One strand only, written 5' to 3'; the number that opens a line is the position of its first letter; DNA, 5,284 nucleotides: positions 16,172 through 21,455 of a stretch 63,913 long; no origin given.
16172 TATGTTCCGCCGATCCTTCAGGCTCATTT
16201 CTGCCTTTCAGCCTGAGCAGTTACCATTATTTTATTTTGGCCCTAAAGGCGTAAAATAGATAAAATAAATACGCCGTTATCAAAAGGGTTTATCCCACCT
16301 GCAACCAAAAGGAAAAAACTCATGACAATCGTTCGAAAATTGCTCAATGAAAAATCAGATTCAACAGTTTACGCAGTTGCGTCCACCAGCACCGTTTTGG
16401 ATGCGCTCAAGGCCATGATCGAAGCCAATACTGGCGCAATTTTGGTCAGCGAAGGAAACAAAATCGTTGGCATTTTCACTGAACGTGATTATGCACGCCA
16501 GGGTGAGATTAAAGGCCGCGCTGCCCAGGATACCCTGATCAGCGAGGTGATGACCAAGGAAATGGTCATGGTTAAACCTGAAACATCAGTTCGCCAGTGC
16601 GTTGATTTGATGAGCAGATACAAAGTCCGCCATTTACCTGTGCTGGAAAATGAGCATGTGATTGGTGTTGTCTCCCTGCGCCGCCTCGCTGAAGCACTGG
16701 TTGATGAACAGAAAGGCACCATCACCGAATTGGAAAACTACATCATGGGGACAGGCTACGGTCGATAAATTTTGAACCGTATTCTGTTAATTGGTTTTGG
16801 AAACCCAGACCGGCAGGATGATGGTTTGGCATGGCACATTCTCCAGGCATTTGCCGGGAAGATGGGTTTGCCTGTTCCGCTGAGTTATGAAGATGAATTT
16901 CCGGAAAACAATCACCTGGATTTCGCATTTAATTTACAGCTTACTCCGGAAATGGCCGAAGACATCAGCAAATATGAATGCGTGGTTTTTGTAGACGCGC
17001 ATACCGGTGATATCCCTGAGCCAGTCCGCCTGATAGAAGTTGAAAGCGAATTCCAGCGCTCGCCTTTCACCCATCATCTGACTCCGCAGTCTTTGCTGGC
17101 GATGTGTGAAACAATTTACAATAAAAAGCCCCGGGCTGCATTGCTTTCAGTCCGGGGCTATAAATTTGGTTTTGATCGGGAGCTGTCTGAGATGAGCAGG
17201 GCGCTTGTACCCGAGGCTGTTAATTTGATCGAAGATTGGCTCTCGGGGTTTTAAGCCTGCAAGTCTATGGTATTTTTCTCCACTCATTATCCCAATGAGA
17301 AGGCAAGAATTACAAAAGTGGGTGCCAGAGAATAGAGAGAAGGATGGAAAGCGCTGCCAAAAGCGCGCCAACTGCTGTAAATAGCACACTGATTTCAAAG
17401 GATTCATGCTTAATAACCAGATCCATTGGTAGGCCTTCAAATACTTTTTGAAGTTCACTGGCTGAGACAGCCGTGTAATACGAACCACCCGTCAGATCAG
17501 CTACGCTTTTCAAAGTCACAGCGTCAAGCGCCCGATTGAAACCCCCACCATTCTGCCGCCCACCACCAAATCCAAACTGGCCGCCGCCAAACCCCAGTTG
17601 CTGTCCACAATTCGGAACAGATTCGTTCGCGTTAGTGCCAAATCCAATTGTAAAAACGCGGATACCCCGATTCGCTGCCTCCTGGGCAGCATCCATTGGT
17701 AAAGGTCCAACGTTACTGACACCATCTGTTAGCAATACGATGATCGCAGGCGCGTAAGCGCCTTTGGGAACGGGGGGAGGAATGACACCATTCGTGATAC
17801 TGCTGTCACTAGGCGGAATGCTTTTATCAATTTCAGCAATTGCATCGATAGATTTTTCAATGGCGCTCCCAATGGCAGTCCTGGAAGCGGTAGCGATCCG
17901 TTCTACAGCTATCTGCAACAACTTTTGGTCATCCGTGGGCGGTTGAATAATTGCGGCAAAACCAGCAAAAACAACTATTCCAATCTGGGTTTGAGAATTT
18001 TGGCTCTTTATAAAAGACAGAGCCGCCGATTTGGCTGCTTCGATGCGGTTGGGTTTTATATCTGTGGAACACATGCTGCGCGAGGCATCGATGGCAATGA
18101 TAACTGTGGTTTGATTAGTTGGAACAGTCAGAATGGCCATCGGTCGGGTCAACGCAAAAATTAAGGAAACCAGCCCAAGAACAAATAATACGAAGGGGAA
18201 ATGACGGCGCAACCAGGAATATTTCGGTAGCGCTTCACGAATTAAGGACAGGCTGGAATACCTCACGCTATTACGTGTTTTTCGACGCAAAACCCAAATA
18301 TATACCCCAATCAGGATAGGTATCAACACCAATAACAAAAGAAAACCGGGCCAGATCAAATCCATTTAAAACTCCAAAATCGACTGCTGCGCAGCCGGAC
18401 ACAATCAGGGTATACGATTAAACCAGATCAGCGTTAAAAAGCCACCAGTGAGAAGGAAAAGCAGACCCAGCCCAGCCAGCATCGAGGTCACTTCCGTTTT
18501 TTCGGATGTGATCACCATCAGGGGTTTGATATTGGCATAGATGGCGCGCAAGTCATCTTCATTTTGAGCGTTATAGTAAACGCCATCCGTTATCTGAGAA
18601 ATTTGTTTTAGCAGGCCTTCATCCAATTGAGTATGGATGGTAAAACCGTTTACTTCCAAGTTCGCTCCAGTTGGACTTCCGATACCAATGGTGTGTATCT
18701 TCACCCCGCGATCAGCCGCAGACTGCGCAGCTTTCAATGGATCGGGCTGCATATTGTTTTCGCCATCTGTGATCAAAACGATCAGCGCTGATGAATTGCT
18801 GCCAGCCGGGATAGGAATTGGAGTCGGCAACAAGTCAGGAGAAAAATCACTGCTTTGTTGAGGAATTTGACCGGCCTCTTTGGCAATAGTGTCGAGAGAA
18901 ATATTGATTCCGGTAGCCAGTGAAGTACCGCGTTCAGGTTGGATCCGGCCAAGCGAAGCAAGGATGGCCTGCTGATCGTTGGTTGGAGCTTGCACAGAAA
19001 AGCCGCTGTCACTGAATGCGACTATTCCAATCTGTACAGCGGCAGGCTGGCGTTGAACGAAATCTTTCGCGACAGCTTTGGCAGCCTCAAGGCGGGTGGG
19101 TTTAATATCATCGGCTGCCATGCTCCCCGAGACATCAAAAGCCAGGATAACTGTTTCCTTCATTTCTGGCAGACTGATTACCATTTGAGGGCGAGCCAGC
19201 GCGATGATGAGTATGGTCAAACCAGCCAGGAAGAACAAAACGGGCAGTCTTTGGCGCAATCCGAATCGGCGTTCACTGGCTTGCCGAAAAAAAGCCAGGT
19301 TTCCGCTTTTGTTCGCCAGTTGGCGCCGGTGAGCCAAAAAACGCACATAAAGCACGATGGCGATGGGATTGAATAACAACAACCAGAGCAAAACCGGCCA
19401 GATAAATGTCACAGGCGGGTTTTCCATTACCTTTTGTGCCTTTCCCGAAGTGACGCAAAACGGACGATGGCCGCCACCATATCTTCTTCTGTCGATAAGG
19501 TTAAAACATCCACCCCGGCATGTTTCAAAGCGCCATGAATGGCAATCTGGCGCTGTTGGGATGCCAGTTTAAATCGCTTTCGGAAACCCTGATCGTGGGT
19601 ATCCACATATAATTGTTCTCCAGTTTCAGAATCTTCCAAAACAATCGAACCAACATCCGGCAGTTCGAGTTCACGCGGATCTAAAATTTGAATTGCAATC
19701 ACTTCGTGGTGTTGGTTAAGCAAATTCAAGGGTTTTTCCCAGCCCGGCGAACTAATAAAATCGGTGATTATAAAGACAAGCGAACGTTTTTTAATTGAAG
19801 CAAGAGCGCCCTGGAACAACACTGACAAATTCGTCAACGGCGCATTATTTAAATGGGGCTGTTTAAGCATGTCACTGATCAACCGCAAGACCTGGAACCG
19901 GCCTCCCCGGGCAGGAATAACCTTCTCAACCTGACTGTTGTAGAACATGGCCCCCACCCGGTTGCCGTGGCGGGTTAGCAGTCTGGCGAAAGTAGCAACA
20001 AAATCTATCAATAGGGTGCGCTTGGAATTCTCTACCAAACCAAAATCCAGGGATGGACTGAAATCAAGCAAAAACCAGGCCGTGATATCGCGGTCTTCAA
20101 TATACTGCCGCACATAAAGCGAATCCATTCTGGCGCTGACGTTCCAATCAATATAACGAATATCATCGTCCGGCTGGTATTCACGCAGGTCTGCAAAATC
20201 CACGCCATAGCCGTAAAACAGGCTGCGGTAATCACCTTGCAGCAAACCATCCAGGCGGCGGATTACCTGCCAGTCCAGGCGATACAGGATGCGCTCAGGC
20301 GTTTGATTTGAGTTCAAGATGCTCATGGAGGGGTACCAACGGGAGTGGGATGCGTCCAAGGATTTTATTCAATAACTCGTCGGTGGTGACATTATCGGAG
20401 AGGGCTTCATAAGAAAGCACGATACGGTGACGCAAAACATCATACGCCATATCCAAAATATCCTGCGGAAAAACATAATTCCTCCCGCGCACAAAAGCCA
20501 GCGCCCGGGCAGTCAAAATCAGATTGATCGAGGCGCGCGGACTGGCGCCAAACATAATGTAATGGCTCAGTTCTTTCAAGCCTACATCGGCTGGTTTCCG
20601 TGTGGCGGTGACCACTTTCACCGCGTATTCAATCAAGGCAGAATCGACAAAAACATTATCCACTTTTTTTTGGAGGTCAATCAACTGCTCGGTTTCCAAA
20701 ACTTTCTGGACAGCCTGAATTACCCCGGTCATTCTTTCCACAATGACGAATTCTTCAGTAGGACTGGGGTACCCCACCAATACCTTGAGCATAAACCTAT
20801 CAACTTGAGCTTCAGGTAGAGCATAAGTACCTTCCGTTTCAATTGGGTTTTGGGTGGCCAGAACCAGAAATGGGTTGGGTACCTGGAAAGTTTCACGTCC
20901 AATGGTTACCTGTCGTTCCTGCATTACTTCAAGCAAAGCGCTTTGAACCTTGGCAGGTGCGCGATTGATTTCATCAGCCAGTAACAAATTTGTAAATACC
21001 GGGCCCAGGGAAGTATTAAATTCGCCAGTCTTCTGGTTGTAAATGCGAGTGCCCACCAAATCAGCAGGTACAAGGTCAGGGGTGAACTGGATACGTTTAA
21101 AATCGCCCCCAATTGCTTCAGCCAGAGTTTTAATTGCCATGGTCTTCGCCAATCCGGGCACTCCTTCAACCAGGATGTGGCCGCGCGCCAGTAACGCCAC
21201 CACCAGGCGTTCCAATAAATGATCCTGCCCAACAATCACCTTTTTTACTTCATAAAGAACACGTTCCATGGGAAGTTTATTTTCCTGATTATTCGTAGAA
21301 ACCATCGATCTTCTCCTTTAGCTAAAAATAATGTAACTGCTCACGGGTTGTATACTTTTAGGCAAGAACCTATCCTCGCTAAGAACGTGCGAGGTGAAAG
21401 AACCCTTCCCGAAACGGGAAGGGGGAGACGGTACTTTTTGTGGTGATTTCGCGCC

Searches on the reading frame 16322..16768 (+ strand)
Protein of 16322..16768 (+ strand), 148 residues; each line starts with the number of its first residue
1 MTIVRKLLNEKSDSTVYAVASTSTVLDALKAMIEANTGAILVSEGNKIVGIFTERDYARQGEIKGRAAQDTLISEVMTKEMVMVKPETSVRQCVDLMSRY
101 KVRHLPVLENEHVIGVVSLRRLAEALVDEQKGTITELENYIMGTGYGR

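Call 16: search_protein_families(library=ncbifam, proteins=[window:16322-16768:+], max_evalue=1e-8)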
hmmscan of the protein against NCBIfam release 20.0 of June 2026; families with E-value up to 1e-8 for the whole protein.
window:16322-16768:+ (148 aa): 3 families
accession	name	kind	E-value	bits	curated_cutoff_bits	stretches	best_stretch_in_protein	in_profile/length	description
NF041552.1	TF_PrdR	equivalog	6.6e-17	61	795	1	13-133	13-132/577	sigma-54 dependent transcriptional regulator PrdR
TIGR00393.1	kpsF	subfamily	1.6e-12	47.6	203.7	1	13-117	165-267/268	KpsF/GutQ family sugar-phosphate isomerase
NF008141.0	PRK10892.1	equivalog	1.7e-10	40.7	505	1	13-125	213-325/328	arabinose-5-phosphate isomerase KdsD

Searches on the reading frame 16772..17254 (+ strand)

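Call 16: search_protein_families(library=ncbifam, proteins=[window:16772-17254:+], max_evalue=1e-8)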
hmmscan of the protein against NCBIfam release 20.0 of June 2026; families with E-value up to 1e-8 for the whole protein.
window:16772-17254:+ (160 aa): 1 family
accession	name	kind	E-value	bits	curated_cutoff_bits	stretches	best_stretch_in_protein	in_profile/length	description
TIGR00072.1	hydrog_prot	superfamily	3.8e-14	52.9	47.45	1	5-157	1-145/145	hydrogenase maturation protease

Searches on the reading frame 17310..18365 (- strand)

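Call 16: search_protein_families(library=ncbifam, proteins=[window:17310-18365:-], max_evalue=1e-8)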
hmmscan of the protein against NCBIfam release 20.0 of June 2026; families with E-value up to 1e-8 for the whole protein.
window:17310-18365:- (351 aa): 3 families
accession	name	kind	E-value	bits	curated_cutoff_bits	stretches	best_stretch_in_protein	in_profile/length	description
NF010238.0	PRK13685.1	subfamily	2e-52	178.4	432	1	6-347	17-329/335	hypothetical protein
NF047508.1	VWA_BatA_Lepto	exception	7.6e-22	77.7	380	1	9-169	6-173/315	VWA domain-containing protein BatA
TIGR02442.1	Cob-chelat-sub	hypoth_equivalog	5.2e-09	35.1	779.45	0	86-178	473-563/641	putative cobaltochelatase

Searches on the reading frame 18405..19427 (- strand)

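Call 16: search_protein_families(library=ncbifam, proteins=[window:18405-19427:-], max_evalue=1e-8)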
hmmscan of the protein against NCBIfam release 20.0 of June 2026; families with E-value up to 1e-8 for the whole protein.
window:18405-19427:- (340 aa): 2 families
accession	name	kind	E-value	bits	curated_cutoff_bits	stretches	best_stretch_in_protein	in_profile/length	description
NF010238.0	PRK13685.1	subfamily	4.9e-44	150.8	432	1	12-340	18-334/335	hypothetical protein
NF047508.1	VWA_BatA_Lepto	exception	2.6e-23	82.5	380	2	212-305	190-274/315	VWA domain-containing protein BatA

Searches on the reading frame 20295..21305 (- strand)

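Call 16: search_protein_families(library=ncbifam, proteins=[window:20295-21305:-], max_evalue=1e-8)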
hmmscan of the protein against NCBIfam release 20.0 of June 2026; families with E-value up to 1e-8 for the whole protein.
window:20295-21305:- (336 aa): 2 families
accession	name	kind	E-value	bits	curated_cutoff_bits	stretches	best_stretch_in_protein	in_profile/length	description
TIGR02031.1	BchD-ChlD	equivalog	7.5e-11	41.4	499.55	1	106-297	93-273/608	magnesium chelatase ATPase subunit D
NF047784.1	MadB_ATPase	equivalog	6.8e-09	35.3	475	0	107-198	141-228/298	MadB family AAA-type ATPase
